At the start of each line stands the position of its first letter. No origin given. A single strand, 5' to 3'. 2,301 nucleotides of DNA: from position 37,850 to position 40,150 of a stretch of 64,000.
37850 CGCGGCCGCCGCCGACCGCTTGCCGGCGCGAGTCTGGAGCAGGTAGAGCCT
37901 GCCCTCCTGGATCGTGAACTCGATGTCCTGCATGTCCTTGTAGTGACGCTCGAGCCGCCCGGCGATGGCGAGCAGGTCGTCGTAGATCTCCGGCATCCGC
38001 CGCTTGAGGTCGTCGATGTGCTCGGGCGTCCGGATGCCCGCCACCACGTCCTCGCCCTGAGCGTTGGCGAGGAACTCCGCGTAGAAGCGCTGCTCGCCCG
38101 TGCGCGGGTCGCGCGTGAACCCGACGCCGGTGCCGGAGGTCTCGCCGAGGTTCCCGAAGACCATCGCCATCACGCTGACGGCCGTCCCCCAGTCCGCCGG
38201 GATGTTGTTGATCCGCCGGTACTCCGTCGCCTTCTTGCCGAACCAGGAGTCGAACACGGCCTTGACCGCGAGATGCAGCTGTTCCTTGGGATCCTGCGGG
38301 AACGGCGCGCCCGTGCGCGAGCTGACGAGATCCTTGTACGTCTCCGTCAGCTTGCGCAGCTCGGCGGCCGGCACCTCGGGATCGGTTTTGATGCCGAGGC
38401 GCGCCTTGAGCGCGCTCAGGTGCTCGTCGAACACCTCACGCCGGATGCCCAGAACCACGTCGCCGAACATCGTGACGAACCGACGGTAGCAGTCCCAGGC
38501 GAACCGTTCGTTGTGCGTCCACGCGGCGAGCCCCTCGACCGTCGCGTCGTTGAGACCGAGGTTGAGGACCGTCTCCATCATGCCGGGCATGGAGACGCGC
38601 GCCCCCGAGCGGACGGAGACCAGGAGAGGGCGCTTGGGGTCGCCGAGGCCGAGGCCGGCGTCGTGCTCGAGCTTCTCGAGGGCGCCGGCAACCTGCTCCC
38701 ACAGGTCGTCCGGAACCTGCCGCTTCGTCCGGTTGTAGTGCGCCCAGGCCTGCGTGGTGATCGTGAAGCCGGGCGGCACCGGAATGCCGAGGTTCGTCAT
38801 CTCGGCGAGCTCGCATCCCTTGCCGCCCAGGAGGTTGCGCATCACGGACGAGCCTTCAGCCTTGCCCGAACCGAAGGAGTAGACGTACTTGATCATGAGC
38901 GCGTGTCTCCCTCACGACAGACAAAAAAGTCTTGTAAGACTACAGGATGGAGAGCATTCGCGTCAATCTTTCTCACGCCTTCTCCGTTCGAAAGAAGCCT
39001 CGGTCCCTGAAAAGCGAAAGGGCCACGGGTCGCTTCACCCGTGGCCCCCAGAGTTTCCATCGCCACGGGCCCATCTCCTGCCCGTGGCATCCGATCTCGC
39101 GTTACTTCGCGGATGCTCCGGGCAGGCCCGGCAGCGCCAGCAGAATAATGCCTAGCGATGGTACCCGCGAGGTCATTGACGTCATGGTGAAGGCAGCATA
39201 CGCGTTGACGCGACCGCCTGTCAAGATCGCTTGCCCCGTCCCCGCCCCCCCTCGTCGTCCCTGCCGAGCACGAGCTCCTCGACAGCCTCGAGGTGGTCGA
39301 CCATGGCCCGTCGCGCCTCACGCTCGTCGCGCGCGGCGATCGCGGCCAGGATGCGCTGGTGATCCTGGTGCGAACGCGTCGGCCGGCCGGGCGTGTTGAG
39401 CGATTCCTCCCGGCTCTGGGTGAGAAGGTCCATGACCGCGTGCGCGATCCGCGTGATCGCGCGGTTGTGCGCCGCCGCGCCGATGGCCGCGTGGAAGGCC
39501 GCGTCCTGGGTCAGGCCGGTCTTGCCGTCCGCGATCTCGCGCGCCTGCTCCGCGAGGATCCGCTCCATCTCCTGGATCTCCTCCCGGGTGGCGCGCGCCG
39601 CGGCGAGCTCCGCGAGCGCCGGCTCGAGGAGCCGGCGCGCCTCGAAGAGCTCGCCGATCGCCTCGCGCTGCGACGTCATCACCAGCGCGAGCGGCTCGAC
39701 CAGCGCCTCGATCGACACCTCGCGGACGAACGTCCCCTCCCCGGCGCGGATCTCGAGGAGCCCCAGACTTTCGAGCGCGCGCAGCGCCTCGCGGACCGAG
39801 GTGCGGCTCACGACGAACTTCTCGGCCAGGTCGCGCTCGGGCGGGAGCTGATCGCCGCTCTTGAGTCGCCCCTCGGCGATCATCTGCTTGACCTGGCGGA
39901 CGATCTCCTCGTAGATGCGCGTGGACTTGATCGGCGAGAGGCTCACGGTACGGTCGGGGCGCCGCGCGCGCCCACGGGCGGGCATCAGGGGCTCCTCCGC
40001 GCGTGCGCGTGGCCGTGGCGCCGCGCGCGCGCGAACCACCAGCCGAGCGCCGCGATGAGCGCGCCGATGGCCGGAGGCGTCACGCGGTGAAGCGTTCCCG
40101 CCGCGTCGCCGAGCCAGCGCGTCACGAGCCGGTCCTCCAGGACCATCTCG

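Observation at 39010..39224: Unannotated Ile/Leu leader-peptide attenuator directly upstream of ppdK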

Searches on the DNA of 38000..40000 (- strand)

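Call 3: search_rna_families(source=window, start=38000, end=40000, threshold=evalue, max_evalue=10, show_alignments=3)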
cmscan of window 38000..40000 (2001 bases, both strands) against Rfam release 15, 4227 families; matches with E-value up to 10: 5.
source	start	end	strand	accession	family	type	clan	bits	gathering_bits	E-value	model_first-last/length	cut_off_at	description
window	38388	38539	-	RF02234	sX15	Gene; sRNA;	-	18.4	55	4.1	1-159/159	no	Xanthomonadaceae sRNA sX15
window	39018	39050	-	RF01835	HIV_FS2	Cis-reg; frameshift_element;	-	17.4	44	3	1-45/45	no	ribosomal frameshift site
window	38990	39060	-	RF00622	CPEB3_ribozyme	Gene; ribozyme;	-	16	35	0.74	1-78/78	no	Mammalian CPEB3 ribozyme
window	39600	39657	-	RF04104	MIR918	Gene; miRNA;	-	15.7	268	9.3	1-265/265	no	MIR918 microRNA precursor family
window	38313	38359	+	RF00809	mir-241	Gene; miRNA;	-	15.6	63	6.7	14-60/74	no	mir-241 microRNA precursor family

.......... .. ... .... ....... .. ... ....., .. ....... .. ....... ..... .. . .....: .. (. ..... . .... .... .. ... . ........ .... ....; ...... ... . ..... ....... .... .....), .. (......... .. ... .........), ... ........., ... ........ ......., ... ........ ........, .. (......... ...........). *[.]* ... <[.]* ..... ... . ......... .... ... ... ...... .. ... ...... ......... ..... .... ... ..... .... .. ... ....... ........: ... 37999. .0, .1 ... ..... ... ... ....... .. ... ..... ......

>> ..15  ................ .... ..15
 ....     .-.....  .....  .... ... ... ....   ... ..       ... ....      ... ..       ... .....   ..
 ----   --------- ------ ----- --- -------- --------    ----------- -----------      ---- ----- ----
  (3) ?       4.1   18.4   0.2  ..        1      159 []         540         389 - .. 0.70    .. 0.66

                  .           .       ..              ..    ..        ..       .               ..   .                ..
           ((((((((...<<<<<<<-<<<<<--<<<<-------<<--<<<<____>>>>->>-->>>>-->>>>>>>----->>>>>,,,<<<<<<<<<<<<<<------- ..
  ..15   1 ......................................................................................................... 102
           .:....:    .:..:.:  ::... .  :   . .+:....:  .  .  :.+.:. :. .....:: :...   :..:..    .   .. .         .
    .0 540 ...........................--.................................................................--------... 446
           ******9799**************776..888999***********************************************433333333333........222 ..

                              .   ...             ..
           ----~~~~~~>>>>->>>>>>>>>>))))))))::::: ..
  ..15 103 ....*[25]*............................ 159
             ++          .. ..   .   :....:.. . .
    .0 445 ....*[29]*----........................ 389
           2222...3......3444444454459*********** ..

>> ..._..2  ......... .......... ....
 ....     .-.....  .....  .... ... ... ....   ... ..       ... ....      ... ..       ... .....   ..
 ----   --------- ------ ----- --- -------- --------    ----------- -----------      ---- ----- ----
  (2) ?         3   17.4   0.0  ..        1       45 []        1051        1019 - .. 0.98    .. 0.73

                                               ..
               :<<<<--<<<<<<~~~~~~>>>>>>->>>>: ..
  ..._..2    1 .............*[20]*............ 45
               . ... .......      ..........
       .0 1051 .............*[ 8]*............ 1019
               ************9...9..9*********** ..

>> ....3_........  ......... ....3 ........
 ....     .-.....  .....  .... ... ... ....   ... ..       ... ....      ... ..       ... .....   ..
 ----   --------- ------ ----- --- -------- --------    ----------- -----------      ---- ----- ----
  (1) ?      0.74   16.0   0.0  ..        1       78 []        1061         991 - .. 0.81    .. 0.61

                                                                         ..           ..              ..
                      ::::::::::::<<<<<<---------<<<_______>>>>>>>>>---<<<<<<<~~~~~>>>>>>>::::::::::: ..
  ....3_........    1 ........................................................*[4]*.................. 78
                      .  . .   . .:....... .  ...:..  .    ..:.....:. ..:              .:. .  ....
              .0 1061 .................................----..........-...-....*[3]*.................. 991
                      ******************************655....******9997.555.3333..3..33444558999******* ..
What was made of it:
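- On Known Rfam leader families (Leu_leader, Thr_leader, His_leader, Trp_leader and other curated leaders): With E up to 10 in 38000-40000, only chance-level hits to unrelated families appear (call 3).
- Closest known: Enterobacterial leu, ilvGMEDA, ilvBN, his and trp leaders. Different: The Rfam models for these leaders do not match (call 3).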

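Call 38: build_rna_model(alignment_id=A2)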
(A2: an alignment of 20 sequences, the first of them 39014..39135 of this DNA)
Model R1 built from alignment A2 (20 sequences, 135 columns); structure: RNAalifold consensus.
model positions 123; base pairs 33; branch points 1; effective number of sequences 1.33; information 0.59 bits per position. Calibrated on 0.2 Mb of random sequence (short: E-values are rough).
structure used (alignment columns):
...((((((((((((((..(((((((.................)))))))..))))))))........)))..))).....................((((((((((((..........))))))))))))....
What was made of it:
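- Covariation is limited: the effective number of sequences is 1.33 in the model (call 38), and all sequences come from one clade.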

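Call 40: search_with_rna_model(model_id=R1, sources=[window, L001, L002, L003, L004, L005, L006, L007, L008, L009, L010, L011, L012, L013, L014, L015, L016, L017, L018, L019, L020, L021, L022, L023, L024, L025, L026, L027, L028, L029, L030, L031, L032, L033, L034, L035, L036, L037, L038, L039, L040, L041, L042, L043, L044, L045, L046, L047, L048, L049, L050, L051, L052, L053, L054, L055, L056, L057, L058, L059, L060, L061, L062, L063, L064, L065, L066, L067, L068, L069, L070, L071, L072, L073, L074, L075, L076, L077, L078, L079, L080, L081, L082, L083, L084, L085, L086, L087, L088, L089, L090, L091, L092, L093, L094, L095, L096, L097, L098, L099], max_evalue=1)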
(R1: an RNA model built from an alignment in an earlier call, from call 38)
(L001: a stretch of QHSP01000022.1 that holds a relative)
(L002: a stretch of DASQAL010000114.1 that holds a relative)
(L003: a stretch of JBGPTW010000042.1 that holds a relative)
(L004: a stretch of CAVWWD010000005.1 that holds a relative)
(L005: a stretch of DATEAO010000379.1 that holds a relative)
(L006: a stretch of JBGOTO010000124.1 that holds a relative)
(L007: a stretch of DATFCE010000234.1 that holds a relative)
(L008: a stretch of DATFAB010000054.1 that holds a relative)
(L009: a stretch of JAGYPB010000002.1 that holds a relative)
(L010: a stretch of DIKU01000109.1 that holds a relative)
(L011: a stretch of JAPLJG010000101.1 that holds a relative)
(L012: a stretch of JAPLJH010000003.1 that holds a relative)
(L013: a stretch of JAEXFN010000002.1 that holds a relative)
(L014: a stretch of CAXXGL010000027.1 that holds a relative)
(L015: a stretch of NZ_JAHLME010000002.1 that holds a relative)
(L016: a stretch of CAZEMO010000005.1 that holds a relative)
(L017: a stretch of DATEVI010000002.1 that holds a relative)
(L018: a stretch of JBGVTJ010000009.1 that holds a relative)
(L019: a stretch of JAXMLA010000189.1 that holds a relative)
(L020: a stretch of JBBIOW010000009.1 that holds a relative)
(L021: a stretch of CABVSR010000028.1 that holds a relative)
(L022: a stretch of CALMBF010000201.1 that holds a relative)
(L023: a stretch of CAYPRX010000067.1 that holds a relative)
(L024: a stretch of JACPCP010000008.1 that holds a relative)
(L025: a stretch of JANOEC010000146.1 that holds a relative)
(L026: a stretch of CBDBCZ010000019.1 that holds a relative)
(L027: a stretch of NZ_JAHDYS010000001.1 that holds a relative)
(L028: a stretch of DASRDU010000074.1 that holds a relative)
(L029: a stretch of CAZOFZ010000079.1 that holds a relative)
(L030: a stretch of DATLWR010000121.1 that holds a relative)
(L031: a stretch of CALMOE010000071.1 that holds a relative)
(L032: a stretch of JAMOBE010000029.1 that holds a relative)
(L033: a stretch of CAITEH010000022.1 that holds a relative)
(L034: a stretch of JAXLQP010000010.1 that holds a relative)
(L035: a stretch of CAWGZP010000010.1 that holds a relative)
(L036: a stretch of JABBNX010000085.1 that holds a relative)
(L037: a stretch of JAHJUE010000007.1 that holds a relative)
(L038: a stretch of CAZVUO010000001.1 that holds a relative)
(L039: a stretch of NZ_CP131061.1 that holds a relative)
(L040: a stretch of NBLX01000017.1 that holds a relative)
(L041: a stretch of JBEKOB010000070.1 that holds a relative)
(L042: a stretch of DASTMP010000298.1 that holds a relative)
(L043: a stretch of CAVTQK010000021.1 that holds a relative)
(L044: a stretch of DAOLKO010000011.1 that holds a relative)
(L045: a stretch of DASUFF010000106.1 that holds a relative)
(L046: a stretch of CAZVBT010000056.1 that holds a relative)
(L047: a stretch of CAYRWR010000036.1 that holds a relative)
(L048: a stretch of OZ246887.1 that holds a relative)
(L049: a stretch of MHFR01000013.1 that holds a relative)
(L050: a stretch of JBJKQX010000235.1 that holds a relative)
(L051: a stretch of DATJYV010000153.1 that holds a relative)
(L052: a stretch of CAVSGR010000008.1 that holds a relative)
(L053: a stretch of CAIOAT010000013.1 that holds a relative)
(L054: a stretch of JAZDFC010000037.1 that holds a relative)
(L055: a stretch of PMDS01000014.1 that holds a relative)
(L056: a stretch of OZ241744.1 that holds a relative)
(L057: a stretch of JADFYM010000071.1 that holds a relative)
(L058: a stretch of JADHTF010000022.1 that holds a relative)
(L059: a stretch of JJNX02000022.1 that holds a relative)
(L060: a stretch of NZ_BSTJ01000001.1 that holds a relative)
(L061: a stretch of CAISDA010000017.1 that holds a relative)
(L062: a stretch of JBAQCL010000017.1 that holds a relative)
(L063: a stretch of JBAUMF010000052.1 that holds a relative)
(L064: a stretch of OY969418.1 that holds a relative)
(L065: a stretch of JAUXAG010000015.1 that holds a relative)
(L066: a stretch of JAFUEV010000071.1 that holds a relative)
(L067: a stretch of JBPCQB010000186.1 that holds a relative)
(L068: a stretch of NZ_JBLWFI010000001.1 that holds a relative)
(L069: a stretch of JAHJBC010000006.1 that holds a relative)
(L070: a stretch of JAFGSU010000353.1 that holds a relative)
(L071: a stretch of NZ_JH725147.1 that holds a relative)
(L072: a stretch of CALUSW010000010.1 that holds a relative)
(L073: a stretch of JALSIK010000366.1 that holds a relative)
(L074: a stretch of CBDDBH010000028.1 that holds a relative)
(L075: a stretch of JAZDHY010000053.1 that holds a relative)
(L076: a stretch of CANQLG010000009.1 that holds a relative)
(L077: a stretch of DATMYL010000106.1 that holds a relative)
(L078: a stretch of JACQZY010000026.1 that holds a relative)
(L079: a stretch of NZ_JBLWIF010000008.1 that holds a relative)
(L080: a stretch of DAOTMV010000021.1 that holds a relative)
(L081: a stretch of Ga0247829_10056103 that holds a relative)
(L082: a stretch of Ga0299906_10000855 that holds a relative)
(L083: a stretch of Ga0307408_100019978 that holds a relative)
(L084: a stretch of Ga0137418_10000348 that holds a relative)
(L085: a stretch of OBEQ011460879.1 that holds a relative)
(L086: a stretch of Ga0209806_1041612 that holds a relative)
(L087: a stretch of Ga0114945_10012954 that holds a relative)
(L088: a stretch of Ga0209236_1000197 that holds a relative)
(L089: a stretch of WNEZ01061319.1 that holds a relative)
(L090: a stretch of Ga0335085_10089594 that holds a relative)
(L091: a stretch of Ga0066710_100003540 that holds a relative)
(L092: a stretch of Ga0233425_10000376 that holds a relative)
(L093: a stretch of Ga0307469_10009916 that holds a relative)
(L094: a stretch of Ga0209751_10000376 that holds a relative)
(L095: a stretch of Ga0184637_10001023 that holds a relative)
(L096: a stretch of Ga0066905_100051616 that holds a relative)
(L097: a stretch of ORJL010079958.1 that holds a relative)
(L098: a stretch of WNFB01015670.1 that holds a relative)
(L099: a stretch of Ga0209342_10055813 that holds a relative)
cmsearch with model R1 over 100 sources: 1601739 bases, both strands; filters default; matches with E-value up to 1: 47.
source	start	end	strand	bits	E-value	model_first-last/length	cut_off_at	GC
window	39014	39135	-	126.4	5.5e-20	1-123/123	no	0.7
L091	5765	5893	+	123.4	2e-19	1-123/123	no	0.71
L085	518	635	+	121.3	4.7e-19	1-123/123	no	0.7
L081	1298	1423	+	119.8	8.8e-19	1-123/123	no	0.72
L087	2927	3049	+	117.4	2.4e-18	1-123/123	no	0.71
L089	2201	2318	+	114.5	8e-18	1-123/123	no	0.71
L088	5682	5797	+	113.8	1e-17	1-123/123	no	0.71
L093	2668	2794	+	112.9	1.6e-17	1-123/123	no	0.69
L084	5729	5848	+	111.5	2.8e-17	1-123/123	no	0.73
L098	698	814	+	109.6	6.1e-17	1-123/123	no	0.74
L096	1412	1530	+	106.4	2.3e-16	1-123/123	no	0.75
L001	6994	7114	+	106.1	2.7e-16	1-123/123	no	0.7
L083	2705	2828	+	104.9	4.5e-16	1-123/123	no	0.7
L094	5735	5853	+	104.2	5.8e-16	1-123/123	no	0.73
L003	6795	6915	+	103.9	6.7e-16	1-123/123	no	0.68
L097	2035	2156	+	103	9.8e-16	1-123/123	no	0.7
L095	402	524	+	102.7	1.1e-15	1-123/123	no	0.69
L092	5748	5871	+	101.3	2e-15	1-123/123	no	0.69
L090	1208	1338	+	99.2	4.7e-15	1-123/123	no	0.73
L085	596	674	-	38.7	0.00044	1-123/123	no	0.63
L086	1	53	+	34.2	0.0029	72-123/123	5'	0.64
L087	3010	3078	-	33.9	0.0032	1-123/123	no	0.7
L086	14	85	-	32.3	0.0063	1-123/123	no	0.64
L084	5810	5891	-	31.3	0.0094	1-123/123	no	0.68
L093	2624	2731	-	30.7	0.012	1-123/123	no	0.69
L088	5760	5826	-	30.5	0.013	1-123/123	no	0.6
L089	2279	2367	-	28.5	0.03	1-123/123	no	0.63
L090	1194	1273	-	28.3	0.033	1-123/123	no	0.73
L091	5854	5935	-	28.2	0.035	1-123/123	no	0.57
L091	5751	5831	-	27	0.057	1-123/123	no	0.72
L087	2936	2985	-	26.6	0.068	10-59/123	no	0.68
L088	5638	5749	-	26.4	0.072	1-123/123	no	0.69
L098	781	808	-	26.3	0.077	90-117/123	no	0.79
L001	7075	7150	-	26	0.087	1-123/123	no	0.63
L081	1385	1444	-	26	0.088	1-123/123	no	0.65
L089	2157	2268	-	26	0.088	1-123/123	no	0.69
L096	1492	1567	-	25.9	0.093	1-123/123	no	0.67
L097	2044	2093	-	25.5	0.11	10-59/123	no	0.76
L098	707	755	-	25.2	0.12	10-59/123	no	0.71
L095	486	594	-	25.2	0.12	1-123/123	no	0.62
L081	1307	1356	-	24.5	0.16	10-59/123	no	0.74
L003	6875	6939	-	21.3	0.61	1-123/123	no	0.62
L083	2789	2854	-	20.9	0.73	1-123/123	no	0.65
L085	474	584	-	20.5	0.86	1-123/123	no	0.68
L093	2756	2834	-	20.3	0.94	1-123/123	no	0.57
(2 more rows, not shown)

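Call 50: search_with_rna_model(model_id=R1, sources=[L100, L101, L102, L103, L104, L105, L106, L107, L108, L109, L110, L111, L112, L113, L114, L115, L116, L117, L118, L119, L120, L121, L122, L123, L124, L125, L126, L127, L128, L129, L130, L131, L132, L133, L134, L135, L136, L137, L138, L139, L140, L141, L142, L143, L144, L145, L146, L147, L148, L149, L150, L151, L152, L153, L154, L155, L156, L157, L158, L159, L160], max_evalue=0.01)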
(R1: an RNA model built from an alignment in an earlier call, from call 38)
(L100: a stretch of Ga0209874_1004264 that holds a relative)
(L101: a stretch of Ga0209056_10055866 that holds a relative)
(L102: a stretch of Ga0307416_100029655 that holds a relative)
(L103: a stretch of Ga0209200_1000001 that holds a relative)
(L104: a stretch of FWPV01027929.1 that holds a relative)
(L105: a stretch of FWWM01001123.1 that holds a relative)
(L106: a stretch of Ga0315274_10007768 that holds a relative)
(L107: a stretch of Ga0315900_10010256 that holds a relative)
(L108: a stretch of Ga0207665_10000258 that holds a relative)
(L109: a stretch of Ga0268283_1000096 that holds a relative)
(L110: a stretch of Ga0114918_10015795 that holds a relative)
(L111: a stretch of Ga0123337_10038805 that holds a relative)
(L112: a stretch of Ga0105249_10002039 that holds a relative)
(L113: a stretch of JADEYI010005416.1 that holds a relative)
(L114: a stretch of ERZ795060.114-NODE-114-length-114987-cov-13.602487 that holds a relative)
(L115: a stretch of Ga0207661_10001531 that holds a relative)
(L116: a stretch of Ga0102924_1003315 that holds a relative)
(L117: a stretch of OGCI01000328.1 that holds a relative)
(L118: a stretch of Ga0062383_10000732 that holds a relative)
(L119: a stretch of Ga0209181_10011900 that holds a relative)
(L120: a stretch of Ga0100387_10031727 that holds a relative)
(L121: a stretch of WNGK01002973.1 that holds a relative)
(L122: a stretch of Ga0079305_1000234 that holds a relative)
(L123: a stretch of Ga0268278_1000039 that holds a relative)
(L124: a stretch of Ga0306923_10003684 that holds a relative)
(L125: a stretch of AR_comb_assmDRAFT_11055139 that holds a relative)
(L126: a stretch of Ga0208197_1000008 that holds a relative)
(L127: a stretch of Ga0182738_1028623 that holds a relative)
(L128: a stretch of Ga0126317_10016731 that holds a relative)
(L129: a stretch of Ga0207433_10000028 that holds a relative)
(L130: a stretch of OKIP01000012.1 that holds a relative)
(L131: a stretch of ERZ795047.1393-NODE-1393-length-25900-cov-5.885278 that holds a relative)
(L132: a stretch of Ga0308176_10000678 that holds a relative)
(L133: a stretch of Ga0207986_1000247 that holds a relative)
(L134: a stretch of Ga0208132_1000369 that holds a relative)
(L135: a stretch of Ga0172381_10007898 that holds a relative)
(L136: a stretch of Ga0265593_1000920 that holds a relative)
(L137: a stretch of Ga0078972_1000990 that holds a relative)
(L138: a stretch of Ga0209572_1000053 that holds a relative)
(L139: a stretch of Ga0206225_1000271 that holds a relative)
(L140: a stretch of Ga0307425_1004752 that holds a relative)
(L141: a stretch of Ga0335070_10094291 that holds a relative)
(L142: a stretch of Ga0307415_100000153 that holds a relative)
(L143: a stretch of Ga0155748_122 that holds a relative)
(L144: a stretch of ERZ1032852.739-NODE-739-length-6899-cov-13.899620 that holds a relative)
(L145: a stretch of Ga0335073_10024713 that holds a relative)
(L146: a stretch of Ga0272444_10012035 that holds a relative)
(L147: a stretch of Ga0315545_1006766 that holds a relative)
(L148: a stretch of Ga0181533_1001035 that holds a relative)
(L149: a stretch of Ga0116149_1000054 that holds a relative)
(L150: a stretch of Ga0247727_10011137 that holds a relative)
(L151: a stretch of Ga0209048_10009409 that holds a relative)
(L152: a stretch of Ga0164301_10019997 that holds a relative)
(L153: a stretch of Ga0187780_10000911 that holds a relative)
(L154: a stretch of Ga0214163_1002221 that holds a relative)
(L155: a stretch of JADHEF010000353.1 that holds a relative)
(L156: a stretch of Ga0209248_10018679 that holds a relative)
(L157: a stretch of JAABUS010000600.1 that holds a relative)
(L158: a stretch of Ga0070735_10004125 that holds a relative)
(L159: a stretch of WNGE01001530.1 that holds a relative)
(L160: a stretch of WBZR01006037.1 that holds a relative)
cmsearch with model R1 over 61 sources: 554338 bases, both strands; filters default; matches with E-value up to 0.01: 1.
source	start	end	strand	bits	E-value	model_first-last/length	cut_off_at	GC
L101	1178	1303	+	101.4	6.5e-16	1-123/123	no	0.73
